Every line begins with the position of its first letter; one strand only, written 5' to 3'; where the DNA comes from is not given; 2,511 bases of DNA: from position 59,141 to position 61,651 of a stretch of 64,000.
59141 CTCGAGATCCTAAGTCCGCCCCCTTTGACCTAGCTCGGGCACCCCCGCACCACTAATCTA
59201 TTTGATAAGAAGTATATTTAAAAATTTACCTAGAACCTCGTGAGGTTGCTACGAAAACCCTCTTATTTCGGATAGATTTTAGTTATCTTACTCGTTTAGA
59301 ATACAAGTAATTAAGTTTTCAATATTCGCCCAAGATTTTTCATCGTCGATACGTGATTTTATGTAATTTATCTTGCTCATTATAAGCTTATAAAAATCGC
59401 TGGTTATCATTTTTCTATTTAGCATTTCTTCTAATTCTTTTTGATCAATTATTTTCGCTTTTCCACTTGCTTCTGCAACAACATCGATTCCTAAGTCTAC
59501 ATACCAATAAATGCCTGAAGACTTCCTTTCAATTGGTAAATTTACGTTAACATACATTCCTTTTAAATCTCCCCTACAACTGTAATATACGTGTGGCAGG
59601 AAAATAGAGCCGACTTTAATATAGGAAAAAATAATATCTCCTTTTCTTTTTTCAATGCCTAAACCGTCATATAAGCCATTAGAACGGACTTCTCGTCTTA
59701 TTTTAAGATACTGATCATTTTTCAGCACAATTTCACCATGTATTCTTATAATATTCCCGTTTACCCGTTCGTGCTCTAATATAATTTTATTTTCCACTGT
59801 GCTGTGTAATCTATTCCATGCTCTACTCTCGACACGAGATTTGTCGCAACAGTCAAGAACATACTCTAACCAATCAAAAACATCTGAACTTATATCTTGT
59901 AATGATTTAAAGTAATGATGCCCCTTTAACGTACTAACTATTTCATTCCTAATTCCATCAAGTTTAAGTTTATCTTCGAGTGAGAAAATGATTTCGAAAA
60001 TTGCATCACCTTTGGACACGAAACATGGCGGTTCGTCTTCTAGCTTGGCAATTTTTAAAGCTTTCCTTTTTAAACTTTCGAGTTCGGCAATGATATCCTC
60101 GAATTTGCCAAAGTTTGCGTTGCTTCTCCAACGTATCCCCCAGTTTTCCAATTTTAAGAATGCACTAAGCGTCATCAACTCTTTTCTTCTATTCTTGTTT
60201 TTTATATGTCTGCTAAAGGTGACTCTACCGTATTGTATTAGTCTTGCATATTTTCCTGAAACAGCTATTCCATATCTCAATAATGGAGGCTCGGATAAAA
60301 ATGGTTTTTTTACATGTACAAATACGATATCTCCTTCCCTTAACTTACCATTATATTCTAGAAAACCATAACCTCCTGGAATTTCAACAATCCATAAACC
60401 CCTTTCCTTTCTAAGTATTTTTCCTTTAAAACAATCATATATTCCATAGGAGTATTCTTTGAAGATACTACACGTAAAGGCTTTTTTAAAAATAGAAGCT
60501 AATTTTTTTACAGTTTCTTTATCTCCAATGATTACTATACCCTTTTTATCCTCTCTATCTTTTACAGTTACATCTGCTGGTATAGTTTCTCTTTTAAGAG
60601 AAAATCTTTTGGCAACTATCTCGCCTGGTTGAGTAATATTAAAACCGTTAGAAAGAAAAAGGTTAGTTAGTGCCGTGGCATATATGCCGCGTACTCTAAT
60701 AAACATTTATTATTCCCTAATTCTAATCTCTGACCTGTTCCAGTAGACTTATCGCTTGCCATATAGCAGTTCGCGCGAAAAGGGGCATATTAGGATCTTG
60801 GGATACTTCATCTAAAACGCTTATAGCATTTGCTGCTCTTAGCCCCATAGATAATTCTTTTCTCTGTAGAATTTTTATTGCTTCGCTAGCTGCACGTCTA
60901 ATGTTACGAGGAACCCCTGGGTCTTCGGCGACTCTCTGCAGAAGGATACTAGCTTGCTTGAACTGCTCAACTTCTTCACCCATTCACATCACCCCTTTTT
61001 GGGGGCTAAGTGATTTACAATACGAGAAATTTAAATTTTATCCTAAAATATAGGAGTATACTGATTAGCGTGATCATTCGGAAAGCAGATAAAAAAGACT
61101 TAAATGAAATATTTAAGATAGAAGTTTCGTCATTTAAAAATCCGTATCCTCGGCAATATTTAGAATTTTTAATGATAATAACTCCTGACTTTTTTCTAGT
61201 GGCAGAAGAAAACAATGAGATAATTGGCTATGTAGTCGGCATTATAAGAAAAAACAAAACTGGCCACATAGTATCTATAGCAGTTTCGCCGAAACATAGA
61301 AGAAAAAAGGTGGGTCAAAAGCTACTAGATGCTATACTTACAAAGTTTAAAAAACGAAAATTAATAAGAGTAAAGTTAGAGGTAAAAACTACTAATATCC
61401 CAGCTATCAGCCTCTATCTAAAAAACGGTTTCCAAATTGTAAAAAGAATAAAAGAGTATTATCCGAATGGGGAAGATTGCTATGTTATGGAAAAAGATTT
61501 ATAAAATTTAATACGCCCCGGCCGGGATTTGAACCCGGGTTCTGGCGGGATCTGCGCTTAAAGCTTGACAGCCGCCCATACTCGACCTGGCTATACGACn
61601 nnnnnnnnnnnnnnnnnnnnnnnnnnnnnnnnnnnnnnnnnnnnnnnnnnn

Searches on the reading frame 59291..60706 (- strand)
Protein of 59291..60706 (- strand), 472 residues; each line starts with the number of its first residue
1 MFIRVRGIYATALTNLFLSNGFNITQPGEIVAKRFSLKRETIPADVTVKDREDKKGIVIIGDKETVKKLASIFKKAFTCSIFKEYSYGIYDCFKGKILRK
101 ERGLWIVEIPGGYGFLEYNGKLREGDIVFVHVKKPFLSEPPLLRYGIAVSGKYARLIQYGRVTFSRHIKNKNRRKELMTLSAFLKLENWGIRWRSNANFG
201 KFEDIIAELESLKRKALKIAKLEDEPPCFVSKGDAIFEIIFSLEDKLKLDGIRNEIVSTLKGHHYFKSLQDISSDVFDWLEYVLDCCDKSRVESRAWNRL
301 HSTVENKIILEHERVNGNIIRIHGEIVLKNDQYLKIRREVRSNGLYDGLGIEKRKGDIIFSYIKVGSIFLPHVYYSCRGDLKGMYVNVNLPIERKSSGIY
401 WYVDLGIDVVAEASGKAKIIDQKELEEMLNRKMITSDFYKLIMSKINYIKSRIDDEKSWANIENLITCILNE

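Call 68: search_protein_families(library=pfam, proteins=[window:59291-60706:-], max_evalue=0.00001)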
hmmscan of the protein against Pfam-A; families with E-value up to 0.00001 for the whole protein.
window:59291-60706:- (472 aa): 1 family
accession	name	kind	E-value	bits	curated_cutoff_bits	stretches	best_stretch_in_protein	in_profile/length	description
PF04167.18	DUF402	-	5.7e-11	42.9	23.9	1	361-425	5-68/68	Protein of unknown function (DUF402)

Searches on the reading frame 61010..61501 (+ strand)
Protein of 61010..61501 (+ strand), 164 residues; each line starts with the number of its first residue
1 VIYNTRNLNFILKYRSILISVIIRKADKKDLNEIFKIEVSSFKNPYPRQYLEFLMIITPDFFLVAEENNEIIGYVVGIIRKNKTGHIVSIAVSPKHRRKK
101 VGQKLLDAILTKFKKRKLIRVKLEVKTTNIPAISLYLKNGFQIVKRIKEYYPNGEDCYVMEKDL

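Call 68: search_protein_families(library=pfam, proteins=[window:61010-61501:+], max_evalue=0.00001)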
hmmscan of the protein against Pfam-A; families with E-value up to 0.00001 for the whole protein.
window:61010-61501:+ (164 aa): 6 families
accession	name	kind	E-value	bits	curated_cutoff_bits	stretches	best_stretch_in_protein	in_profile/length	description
PF00583.31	Acetyltransf_1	-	1.1e-22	80.9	20.7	1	32-141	2-116/116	Acetyltransferase (GNAT) family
PF13508.13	Acetyltransf_7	-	2.9e-17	63.3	27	1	61-142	4-83/84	Acetyltransferase (GNAT) domain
PF13673.13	Acetyltransf_10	-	1.6e-13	51.2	23.6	1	60-163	31-127/128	Acetyltransferase (GNAT) domain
PF13527.13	Acetyltransf_9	-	1.4e-08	35.2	25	1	23-117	2-105/127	Acetyltransferase (GNAT) domain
PF13420.13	Acetyltransf_4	-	6.2e-08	33.3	24.3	1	61-154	51-147/155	Acetyltransferase (GNAT) domain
PF08445.16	FR47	-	4.6e-07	30.2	22.1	1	76-144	14-80/86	FR47-like protein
